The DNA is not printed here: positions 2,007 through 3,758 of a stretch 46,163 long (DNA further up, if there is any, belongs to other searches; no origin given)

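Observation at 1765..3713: Low-GC two-gene cassette (PD-(D/E)xK-like protein + NDT/TIR-like domain protein) inserted between ubiX and mnmE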

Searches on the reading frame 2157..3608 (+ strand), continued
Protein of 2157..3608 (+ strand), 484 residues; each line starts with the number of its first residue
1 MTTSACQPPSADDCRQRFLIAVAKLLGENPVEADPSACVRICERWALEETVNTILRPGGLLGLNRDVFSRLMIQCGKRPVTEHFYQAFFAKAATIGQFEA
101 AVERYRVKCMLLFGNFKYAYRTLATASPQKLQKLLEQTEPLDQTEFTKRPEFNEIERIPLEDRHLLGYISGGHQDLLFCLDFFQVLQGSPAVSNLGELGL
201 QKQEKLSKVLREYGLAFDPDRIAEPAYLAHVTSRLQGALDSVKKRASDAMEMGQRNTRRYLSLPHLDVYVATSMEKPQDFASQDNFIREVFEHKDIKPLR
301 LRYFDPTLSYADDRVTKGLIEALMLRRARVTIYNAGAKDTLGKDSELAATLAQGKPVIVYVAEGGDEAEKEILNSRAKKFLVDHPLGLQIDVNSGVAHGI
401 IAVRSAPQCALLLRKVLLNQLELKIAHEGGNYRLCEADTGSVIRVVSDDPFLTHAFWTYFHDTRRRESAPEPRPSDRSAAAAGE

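Call 24: search_protein_families(library=pfam, proteins=[L030:9584-10402:+, L042:6656-7513:+, L068:9553-10437:+, L027:7415-7876:+, L042:9578-10060:+, L043:9151-9636:+, L030:7629-9581:+, L059:7767-9743:+, L017:7671-9374:+, L066:3468-5783:+], max_evalue=0.1)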
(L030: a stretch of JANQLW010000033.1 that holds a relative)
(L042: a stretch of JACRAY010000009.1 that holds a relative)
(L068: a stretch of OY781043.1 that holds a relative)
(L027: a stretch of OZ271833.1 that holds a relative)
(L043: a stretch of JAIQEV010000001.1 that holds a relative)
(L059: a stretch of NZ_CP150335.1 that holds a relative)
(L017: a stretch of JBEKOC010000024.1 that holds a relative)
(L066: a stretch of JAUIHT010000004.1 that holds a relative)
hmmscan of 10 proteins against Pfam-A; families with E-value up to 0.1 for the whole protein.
L030:9584-10402:+ (273 aa): 3 families
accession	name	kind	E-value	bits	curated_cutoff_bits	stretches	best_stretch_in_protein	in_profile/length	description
PF02086.21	MethyltransfD12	-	1.2e-48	166.5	22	1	13-242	1-242/253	D12 class N6 adenine-specific DNA methyltransferase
PF14749.11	Acyl-CoA_ox_N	-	0.012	16.6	25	1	77-114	23-60/120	Acyl-coenzyme A oxidase N-terminal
PF03602.21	Cons_hypoth95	-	0.02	15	24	1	163-189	101-128/182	Conserved hypothetical protein 95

L042:6656-7513:+ (286 aa): 2 families
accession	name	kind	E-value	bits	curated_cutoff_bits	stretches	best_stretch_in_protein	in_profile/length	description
PF02086.21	MethyltransfD12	-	2.1e-43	149.3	22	1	31-248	1-233/253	D12 class N6 adenine-specific DNA methyltransferase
PF03602.21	Cons_hypoth95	-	0.00097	19.3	24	1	174-207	92-128/182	Conserved hypothetical protein 95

L068:9553-10437:+ (295 aa): 2 families
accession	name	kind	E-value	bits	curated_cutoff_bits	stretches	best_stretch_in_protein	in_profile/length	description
PF02086.21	MethyltransfD12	-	1.1e-47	163.4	22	1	31-263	1-242/253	D12 class N6 adenine-specific DNA methyltransferase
PF03602.21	Cons_hypoth95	-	0.0031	17.7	24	1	175-209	91-126/182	Conserved hypothetical protein 95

L027:7415-7876:+ (154 aa): 1 family
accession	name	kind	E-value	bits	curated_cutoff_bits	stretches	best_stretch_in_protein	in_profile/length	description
PF24838.2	8xMP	-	2.6e-06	27.7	30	1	12-147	7-130/136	Octameric membrane protein family (8xMP)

L042:9578-10060:+ (161 aa): 4 families
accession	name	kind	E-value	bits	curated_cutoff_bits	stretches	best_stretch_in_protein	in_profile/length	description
PF24838.2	8xMP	-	3.3e-08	33.9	30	1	14-107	5-92/136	Octameric membrane protein family (8xMP)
PF05545.16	FixQ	-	0.027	14.9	29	0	60-76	16-32/49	Cbb3-type cytochrome oxidase component FixQ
PF20966.2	MASE6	-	0.049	14.1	27.4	1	25-81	6-60/170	MASE6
PF05875.18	Ceramidase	-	0.076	12.8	32.5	0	31-80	146-188/259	Ceramidase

L043:9151-9636:+ (162 aa): 1 family
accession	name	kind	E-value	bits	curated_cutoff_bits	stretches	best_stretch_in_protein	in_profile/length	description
PF24838.2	8xMP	-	2.1e-08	34.5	30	1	11-150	5-134/136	Octameric membrane protein family (8xMP)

L030:7629-9581:+ (651 aa): 5 families
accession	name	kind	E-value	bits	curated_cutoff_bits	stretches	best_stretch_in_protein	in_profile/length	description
PF01381.28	HTH_3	-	1.2e-05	25.6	23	1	11-47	2-36/55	Helix-turn-helix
PF12844.13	HTH_19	-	1.2e-05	25.5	30.2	1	14-49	8-41/64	Helix-turn-helix domain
PF13560.12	HTH_31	-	9e-05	23.1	27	1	5-47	1-42/64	Helix-turn-helix domain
PF10415.14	FumaraseC_C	-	0.039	14.8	32.5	0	168-199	19-50/54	Fumarase C C-terminus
PF13443.12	HTH_26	-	0.08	13.7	22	0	17-61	9-51/63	Cro/C1-type HTH DNA-binding domain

L059:7767-9743:+ (659 aa): 3 families
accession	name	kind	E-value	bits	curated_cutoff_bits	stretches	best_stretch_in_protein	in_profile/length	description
PF13560.12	HTH_31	-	5.8e-11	43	27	1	7-66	1-59/64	Helix-turn-helix domain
PF01381.28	HTH_3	-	9e-08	32.5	23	1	13-68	2-55/55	Helix-turn-helix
PF12844.13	HTH_19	-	4.5e-07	30.1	30.2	1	12-67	4-57/64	Helix-turn-helix domain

L017:7671-9374:+ (568 aa): 3 families
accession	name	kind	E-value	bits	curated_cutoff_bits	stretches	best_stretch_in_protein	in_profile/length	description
PF23055.1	DUF7041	-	0.0062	17.4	28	1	293-347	22-78/85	Domain of unknown function (DUF7041)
PF22728.1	NCH1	-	0.051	13.7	27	0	272-330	76-136/173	NACHT C-terminal Helical domain 1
PF18743.7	AHJR-like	-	0.053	13.5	26.1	0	56-82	37-63/123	REase_AHJR-like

L066:3468-5783:+ (772 aa): 4 families
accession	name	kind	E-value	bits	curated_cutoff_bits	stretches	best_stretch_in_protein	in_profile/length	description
PF01381.28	HTH_3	-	6e-09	36.2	23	1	129-181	2-51/55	Helix-turn-helix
PF13560.12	HTH_31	-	5e-08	33.6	27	1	123-182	1-58/64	Helix-turn-helix domain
PF12844.13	HTH_19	-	1.5e-06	28.4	30.2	1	129-184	5-57/64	Helix-turn-helix domain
PF13443.12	HTH_26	-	0.0013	19.4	22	1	134-180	8-52/63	Cro/C1-type HTH DNA-binding domain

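Call 27: fold_search(model_id=the predicted structure, library=pdb)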
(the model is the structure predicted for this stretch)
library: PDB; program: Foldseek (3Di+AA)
matches with E <= 10: 790; with E <= 0.001: 0
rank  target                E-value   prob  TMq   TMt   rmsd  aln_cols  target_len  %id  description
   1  2a0k_A                3.6e-03  1.00  0.18  0.50   3.3       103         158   18  Crystal structure of Nucleoside 2-deoxyribosyltransferase from Trypanosoma brucei at 1.8 A resolution (released 2005-07-26)
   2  6qai_A                5.8e-03  1.00  0.17  0.49   3.6       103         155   18  2-desoxiribosyltransferase from Leishmania mexicana (released 2018-12-26)
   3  7m5h_A                5.8e-03  1.00  0.23  0.64   6.9       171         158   11  Crystal structure of conserved protein from Enterococcus faecalis V583 (released 2021-04-07)
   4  6qai_B                1.3e-02  1.00  0.17  0.50   3.2       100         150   20  2-desoxiribosyltransferase from Leishmania mexicana (released 2018-12-26)
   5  4ohb                  1.8e-02  1.00  0.22  0.58   5.2       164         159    9  Crystal structure of MilB E103A in complex with 5-hydroxymethylcytidine 5'-monophosphate (hmCMP) from Streptomyces rimof (released 2014-06-25)
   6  1vb5_A                2.0e-02  0.57  0.16  0.24  18.9       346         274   12  Crystal Structure Analysis of the Pyrococcus horikoshii OT3 translation initiation factor eIF-2B (released 2004-12-07)
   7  4kfc_B                2.7e-02  0.97  0.18  0.34  12.5       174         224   16  Crystal structure of a hyperactive mutant of response regulator KdpE complexed to its promoter DNA (released 2014-02-19)
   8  6oly_D                2.7e-02  0.30  0.14  0.19  18.6       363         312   10  Full-length MthK channel at 3.1 angstrom resolution (released 2019-12-11)
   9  9hve_A                3.1e-02  0.33  0.14  0.20  18.8       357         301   12  Native human eIF2-eIF2B complex (released 2025-11-19)
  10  2klh_MODEL_1_A        3.6e-02  1.00  0.16  0.45   4.0       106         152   19  NMR Structure of RCL in complex with GMP (released 2009-10-20)
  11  4ohr                  4.4e-02  1.00  0.23  0.59   5.3       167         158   10  Crystal structure of MilB from Streptomyces rimofaciens (released 2014-06-25)
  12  8btn_B                4.6e-02  0.96  0.16  0.40   6.1       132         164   11  Crystal structure of BcThsB (released 2024-02-21)
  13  1vb5_B                4.6e-02  0.30  0.15  0.22  19.0       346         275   12  Crystal Structure Analysis of the Pyrococcus horikoshii OT3 translation initiation factor eIF-2B (released 2004-12-07)
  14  4kny_B                5.1e-02  0.93  0.18  0.34  12.4       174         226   16  Crystal structure of the response regulator KdpE complexed to DNA in an active-like conformation (released 2014-02-19)
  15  4jem_A                5.4e-02  1.00  0.22  0.59   5.1       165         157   10  Crystal structure of MilB complexed with cytidine 5'-monophosphate (released 2013-09-11)
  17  7o62_B                7.8e-02  0.99  0.16  0.51   3.5       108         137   16  Crystal structure of a 2`-deoxyribosyltransferase from the psychrophilic bacterium Desulfotalea psychrophila. (released 2021-10-20)
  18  4fyh_D                7.8e-02  0.99  0.18  0.58   6.5       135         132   16  Crystal structure of rcl with phospho-triciribine (released 2013-01-02)
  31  4jen_C                1.4e-01  0.94  0.17  0.59   7.1       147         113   14  Structure of Clostridium botulinum CMP N-glycosidase, BcmB (released 2013-09-11)
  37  4jen_A                1.9e-01  0.96  0.19  0.63   7.0       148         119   14  Structure of Clostridium botulinum CMP N-glycosidase, BcmB (released 2013-09-11)
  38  4jen_B                1.9e-01  0.95  0.18  0.61   6.6       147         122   14  Structure of Clostridium botulinum CMP N-glycosidase, BcmB (released 2013-09-11)
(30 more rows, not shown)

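Call 35: find_encoding_contigs(protein=P0040, flank=7000, max_places=1)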
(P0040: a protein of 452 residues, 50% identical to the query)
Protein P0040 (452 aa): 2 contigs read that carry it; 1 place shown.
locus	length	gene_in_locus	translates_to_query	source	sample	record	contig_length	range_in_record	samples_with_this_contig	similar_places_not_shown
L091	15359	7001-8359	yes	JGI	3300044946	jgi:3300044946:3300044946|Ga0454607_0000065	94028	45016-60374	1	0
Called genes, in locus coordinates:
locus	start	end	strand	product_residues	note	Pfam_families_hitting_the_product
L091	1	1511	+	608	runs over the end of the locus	PF13231:PMT_2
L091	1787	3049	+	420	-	-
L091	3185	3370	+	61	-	-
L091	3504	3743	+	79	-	-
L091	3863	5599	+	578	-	PF01966:HD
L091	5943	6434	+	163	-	-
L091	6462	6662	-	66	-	-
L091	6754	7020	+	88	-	-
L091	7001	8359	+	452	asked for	-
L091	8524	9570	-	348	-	PF12705:PDDEXK_1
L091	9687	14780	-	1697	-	PF27116:YjiV_N, PF00271:Helicase_C (weak)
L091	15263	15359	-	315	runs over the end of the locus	-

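Call 36: find_encoding_contigs(protein=P0028, flank=7000, max_places=1)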
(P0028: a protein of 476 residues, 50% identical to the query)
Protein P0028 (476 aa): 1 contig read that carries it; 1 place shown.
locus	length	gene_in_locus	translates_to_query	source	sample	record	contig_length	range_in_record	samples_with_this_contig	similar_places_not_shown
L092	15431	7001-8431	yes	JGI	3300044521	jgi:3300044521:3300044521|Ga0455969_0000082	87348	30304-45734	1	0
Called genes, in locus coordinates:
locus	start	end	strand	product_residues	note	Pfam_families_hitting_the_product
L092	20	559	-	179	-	PF01424:R3H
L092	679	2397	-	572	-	PF14849:YidC_periplas, PF02096:60KD_IMP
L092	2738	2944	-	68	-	-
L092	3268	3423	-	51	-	PF00468:Ribosomal_L34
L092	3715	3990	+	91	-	-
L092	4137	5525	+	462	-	PF11638:DnaA_N, PF00308:Bac_DnaA, PF01695:IstB_IS21 (weak), PF00004:AAA (weak), PF22688:Hda_lid (faint), PF08299:Bac_DnaA_C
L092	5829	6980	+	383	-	PF00712:DNA_pol3_beta, PF02767:DNA_pol3_beta_2, PF02768:DNA_pol3_beta_3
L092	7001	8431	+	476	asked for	-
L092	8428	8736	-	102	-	PF18743:AHJR-like (weak)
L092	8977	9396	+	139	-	PF01741:MscL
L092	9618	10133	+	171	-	-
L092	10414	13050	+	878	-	PF02518:HATPase_c, PF00204:DNA_gyraseB, PF01751:Toprim, PF00986:DNA_gyraseB_C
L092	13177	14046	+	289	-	PF27100:DcsG_N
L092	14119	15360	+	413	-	PF08450:SGL (weak)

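Call 43: search_protein_families(library=pfam, proteins=[L031:4774-5544:+, L031:5806-7569:+, L031:7872-9302:+, L031:9415-10587:-, L031:10651-11577:-, L031:11861-12145:-, L031:12277-13380:+, L031:13495-14241:-, L031:14276-15637:+, L031:15759-17297:-], max_evalue=0.001)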
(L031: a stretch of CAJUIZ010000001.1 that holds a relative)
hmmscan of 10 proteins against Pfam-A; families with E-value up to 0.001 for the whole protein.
L031:4774-5544:+ (257 aa): 3 families
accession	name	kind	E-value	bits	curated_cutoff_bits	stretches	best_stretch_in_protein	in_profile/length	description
PF00106.31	adh_short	-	5.5e-33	114.5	26.6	1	3-187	2-191/195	short chain dehydrogenase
PF13561.12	adh_short_C2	-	4.9e-25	88.9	27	1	8-190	1-188/236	Enoyl-(Acyl carrier protein) reductase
PF08659.16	KR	-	0.00049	20.5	22.6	1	5-158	4-162/180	KR domain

L031:5806-7569:+ (588 aa): 1 family
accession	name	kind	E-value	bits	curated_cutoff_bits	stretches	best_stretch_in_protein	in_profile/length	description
PF00149.33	Metallophos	-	5.2e-14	53.6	21.5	1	280-474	5-190/191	Calcineurin-like phosphoesterase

L031:7872-9302:+ (477 aa): 0 families

L031:9415-10587:- (390 aa): 0 families

L031:10651-11577:- (308 aa): 1 family
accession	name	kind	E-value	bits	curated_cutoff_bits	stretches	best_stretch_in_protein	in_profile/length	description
PF02645.21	DegV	-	1.8e-65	221.5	27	1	33-299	17-279/280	Uncharacterised protein, DegV family COG1307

L031:11861-12145:- (94 aa): 0 families

L031:12277-13380:+ (368 aa): 3 families
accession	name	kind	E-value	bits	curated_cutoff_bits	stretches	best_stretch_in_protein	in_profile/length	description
PF00712.24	DNA_pol3_beta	-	1.1e-36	126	24.4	2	1-119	1-118/120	DNA polymerase III beta subunit, N-terminal domain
PF02767.21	DNA_pol3_beta_2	-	9.6e-34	116.6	27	2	132-242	3-114/116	DNA polymerase III beta subunit, central domain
PF02768.20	DNA_pol3_beta_3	-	1.4e-20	73.7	27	1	248-364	3-120/121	DNA polymerase III beta subunit, C-terminal domain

L031:13495-14241:- (248 aa): 2 families
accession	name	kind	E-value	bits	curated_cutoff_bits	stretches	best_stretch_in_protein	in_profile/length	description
PF02915.23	Rubrerythrin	-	1.4e-20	74.5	22.8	2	123-183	1-60/137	Rubrerythrin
PF21349.2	RUBY_RBDX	-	3.3e-06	26.9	26.5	1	193-218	1-26/30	Rubrerythrin, rubredoxin-like domain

L031:14276-15637:+ (454 aa): 6 families
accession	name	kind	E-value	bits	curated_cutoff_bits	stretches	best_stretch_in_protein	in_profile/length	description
PF00308.24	Bac_DnaA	-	5.3e-66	222.2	23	1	114-275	3-161/162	Bacterial DnaA ATPAse domain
PF08299.17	Bac_DnaA_C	-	7.4e-23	80.8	31.5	1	360-430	1-69/69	Bacterial dnaA protein helix-turn-helix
PF01695.23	IstB_IS21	-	1e-07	32.1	24.1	1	147-255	94-195/238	IstB-like ATP binding protein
PF11638.13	DnaA_N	-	1e-07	32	24.6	1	5-66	1-63/65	DnaA N-terminal domain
PF03969.22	AFG1_ATPase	-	2.5e-06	27.1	27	0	144-164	60-80/361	AFG1-like ATPase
PF00004.35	AAA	-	1.3e-05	26.1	21.2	1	148-242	1-89/131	ATPase family associated with various cellular activities (AAA)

L031:15759-17297:- (512 aa): 0 families

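Call 46: search_protein_families(library=pfam, proteins=[L030:10405-12711:+, L036:265-3408:+, L036:3414-7592:+, L036:9660-10571:+, L036:10571-11794:+, L072:2283-5516:+, L072:9600-10445:+, L046:9875-11845:+, L059:9794-11290:+, L038:5270-7381:+], max_evalue=0.001)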
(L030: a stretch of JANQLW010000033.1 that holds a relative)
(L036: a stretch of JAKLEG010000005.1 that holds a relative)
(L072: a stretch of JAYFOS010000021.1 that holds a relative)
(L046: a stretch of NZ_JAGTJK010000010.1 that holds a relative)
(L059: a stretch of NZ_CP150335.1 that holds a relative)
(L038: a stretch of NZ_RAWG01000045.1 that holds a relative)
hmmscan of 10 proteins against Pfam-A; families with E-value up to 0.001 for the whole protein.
L030:10405-12711:+ (769 aa): 1 family
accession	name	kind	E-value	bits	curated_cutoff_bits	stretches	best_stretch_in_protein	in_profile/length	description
PF14072.11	DndB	-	1.9e-12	47.3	29.1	1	229-391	1-159/338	DNA-sulfur modification-associated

L036:265-3408:+ (1048 aa): 5 families
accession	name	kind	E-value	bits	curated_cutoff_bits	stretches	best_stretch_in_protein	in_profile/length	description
PF00271.37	Helicase_C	-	4.8e-19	69.1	23.5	1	526-632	11-110/110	Helicase conserved C-terminal domain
PF00176.29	SNF2-rel_dom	-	1.2e-18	67.7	24.9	1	150-344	16-194/290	SNF2-related domain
PF04851.21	ResIII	-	4.1e-08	33.8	22.5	1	139-314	8-163/164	Type III restriction enzyme, res subunit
PF00270.35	DEAD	-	1.8e-05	25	26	1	151-314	15-161/167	DEAD/DEAH box helicase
PF13307.12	Helicase_C_2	-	0.0001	22.9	25.3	1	530-634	9-116/170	Helicase C-terminal domain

L036:3414-7592:+ (1393 aa): 4 families
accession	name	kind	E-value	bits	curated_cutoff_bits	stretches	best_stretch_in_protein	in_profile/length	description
PF07669.17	Eco57I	-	4.9e-19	69.5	25.3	1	656-909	2-139/171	Eco57I restriction-modification methylase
PF20473.4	MmeI_Mtase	-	1.3e-12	47.9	27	1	804-948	119-242/259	MmeI, DNA-methyltransferase domain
PF20466.3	MmeI_TRD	-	6.5e-12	45.7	27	1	1000-1180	29-206/207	MmeI, target recognition domain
PF02384.22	N6_Mtase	-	4.1e-05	23.5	20.4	0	525-597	23-70/311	N-6 DNA Methylase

L036:9660-10571:+ (304 aa): 2 families
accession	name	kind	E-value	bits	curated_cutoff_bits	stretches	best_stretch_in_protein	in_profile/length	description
PF00069.31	Pkinase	-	1.5e-23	84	31.7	1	28-292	10-254/263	Protein kinase domain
PF07714.23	PK_Tyr_Ser-Thr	-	2.3e-09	37.4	23.1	1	66-298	42-256/258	Protein tyrosine and serine/threonine kinase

L036:10571-11794:+ (408 aa): 0 families

L072:2283-5516:+ (1078 aa): 7 families
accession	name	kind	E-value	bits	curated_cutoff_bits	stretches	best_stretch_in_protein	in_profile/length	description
PF12831.13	FAD_oxidored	-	7.6e-95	319.1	27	1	477-922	1-416/416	FAD dependent oxidoreductase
PF16370.11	MetallophosC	-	4.1e-45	154.3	29.7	1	322-468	1-168/168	C terminal of Calcineurin-like phosphoesterase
PF16371.11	MetallophosN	-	1.7e-24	86.2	35.6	1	27-101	1-77/77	N terminal of Calcineurin-like phosphoesterase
PF00149.33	Metallophos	-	2.8e-06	28.3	21.5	1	151-310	35-190/191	Calcineurin-like phosphoesterase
PF07992.20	Pyr_redox_2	-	0.00011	22.1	26.1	1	476-619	1-107/291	Pyridine nucleotide-disulphide oxidoreductase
PF01134.28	GIDA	-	0.00024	20.8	22.1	1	477-506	1-31/391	Glucose inhibited division protein A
PF00890.30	FAD_binding_2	-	0.00043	20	20.4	1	477-517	1-41/414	FAD binding domain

L072:9600-10445:+ (282 aa): 1 family
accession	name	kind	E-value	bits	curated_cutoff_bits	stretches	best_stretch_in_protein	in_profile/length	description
PF02086.21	MethyltransfD12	-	3.4e-48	165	22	1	15-253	1-248/253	D12 class N6 adenine-specific DNA methyltransferase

L046:9875-11845:+ (657 aa): 7 families
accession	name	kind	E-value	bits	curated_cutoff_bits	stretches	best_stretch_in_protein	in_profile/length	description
PF13175.12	AAA_15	-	4.5e-21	76.3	32.1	2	4-67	1-67/374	AAA ATPase domain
PF20469.4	OLD-like_TOPRIM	-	2.9e-16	60.2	23.2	1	413-476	2-67/67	Overcoming lysogenization defect protein-like, TOPRIM domain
PF13304.12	AAA_21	-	2.1e-14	54.7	27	1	275-364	233-303/304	AAA domain, putative AbiEii toxin, Type IV TA system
PF11398.14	DUF2813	-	1e-10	42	21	1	4-81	1-76/372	Protein of unknown function (DUF2813)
PF13476.12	AAA_23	-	1.7e-09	39.1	27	1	8-49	1-41/201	AAA domain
PF02463.25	SMC_N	-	5.3e-08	33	40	1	7-56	3-53/220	RecF/RecN/SMC N terminal domain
PF00005.33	ABC_tran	-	0.0005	21.1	25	0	23-169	7-116/137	ABC transporter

L059:9794-11290:+ (499 aa): 1 family
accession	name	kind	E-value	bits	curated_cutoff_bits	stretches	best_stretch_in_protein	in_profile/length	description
PF01048.26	PNP_UDP_1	-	7.2e-17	62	25.1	1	200-467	3-228/233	Phosphorylase superfamily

L038:5270-7381:+ (704 aa): 18 families
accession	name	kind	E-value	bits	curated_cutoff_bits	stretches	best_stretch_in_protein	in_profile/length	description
PF13418.12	Kelch_4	-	8.3e-41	138.1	21.6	4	575-621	1-47/49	Galactose oxidase, central domain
PF01344.31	Kelch_1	-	1.6e-39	133.4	20.1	3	538-573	10-46/46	Kelch motif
PF13964.12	Kelch_6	-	2.9e-32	110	25.3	3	626-671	3-50/50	Kelch motif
PF13415.12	Kelch_3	-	8.2e-27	93.2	22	4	444-488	2-47/48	Galactose oxidase, central domain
PF24681.1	Kelch_KLHDC2_KLHL20_DRC7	-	8.4e-26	91.1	50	2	539-696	8-178/221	KLHDC2/KLHL20/DRC7 Kelch-repeats domain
PF07646.21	Kelch_2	-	9.2e-26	88.9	21.3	1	576-622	2-48/48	Kelch motif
PF24981.1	Beta-prop_ATRN-LZTR1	-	6.2e-20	72.1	50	2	559-692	128-282/289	Attractin/LZTR1 beta-propeller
PF25210.1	Kelch_FKB95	-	1e-19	71.7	70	3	539-618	42-123/268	FKB95, Kelch-repeats domain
PF22352.2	K319L-like_PKD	-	6.6e-13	48.9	27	1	132-205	7-84/84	K319L-like, PKD domain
PF17963.7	Big_9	-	1.6e-12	48.5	23.6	2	237-310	14-87/89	Bacterial Ig domain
PF18911.6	PKD_4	-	2.3e-09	37.6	27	1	117-203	1-83/85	PKD domain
PF07250.17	Glyoxal_oxid_N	-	1e-08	35.1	37.5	0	461-551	48-139/243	Glyoxal oxidase N-terminus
PF24996.1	NANM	-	1.8e-07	30.8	45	0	512-559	171-218/350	N-acetylneuraminate epimerase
PF17164.10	DUF5122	-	2.2e-07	31.5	27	0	442-457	2-20/36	Domain of unknown function (DUF5122) beta-propeller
PF00801.26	PKD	-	1e-05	25.9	23.5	0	126-198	5-74/80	PKD domain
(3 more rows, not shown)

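Call 49: find_encoding_contigs(protein=P0002, flank=5000, max_places=2)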
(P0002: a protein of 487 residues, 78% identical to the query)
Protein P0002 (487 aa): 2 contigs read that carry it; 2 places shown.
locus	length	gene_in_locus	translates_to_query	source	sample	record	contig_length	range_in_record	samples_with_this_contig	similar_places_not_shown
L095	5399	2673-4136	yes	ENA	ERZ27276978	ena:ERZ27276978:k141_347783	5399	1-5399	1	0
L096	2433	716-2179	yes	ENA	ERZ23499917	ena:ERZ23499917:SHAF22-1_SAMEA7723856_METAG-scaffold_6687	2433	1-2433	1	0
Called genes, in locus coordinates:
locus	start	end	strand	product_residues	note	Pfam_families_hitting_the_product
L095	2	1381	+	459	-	?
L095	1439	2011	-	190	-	PF02441:Flavoprotein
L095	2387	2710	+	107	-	-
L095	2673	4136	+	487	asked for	-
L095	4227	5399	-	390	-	?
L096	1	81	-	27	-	?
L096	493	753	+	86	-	-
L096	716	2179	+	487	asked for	-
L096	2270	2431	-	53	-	?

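Call 50: find_encoding_contigs(protein=P0003, flank=5000, max_places=2)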
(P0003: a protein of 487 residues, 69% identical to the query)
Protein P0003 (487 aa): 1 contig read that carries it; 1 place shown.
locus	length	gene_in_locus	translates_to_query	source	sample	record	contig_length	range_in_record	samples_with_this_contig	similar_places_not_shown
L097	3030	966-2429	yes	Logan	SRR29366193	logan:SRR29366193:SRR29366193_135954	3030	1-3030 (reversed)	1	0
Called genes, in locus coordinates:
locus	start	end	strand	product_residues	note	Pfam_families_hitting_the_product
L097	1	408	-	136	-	?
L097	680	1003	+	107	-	-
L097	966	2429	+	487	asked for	-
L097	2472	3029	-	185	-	?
